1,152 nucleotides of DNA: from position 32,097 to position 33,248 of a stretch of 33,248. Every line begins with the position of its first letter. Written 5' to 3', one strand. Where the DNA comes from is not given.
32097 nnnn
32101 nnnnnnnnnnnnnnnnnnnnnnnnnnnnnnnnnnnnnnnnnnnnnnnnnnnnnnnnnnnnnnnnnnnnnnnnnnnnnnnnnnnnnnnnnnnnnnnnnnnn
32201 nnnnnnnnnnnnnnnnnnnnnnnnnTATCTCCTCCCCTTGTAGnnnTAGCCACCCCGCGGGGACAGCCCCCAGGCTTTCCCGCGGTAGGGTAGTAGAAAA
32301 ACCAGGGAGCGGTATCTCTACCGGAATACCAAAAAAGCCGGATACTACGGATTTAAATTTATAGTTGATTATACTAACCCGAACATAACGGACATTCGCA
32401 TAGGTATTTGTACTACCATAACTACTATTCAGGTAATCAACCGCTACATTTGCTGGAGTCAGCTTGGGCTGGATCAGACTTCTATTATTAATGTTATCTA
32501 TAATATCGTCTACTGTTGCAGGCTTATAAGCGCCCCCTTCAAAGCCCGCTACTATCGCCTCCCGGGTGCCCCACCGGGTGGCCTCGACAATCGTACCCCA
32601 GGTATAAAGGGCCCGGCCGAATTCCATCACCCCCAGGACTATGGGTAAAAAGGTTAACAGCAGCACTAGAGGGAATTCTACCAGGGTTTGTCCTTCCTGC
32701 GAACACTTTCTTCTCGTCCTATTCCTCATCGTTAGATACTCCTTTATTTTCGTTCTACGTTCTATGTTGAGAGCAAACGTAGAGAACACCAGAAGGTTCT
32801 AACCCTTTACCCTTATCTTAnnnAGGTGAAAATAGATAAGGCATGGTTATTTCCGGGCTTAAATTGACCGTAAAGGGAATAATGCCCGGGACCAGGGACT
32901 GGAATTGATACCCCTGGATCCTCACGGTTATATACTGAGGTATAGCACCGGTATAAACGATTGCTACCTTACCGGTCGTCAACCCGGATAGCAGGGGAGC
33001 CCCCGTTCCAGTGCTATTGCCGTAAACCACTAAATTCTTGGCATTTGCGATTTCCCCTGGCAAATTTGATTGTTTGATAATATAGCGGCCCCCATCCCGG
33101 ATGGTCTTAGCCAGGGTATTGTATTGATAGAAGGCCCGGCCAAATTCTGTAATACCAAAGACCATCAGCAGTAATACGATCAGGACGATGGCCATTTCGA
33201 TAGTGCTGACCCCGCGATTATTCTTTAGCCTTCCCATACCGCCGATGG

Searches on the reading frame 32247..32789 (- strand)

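Call 14: search_protein_families(library=pfam, proteins=[window:32247-32789:-], max_evalue=0.001)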
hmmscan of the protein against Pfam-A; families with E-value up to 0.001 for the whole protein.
window:32247-32789:- (181 aa): 1 family
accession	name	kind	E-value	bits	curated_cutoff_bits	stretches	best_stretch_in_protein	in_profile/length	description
PF07811.17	TadE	-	6.6e-08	33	22.9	1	33-75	1-42/43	TadE-like protein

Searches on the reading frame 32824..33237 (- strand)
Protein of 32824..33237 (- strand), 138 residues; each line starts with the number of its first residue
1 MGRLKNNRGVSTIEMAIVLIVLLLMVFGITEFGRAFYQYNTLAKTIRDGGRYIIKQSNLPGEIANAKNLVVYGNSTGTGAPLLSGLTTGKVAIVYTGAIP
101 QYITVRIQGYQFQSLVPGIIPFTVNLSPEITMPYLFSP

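Call 14: search_protein_families(library=pfam, proteins=[window:32824-33237:-], max_evalue=0.001)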
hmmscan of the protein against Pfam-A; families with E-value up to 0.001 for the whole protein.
window:32824-33237:- (138 aa): 1 family
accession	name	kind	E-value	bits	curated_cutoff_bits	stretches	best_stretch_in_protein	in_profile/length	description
PF07811.17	TadE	-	1.2e-14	54.6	22.9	1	9-51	1-43/43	TadE-like protein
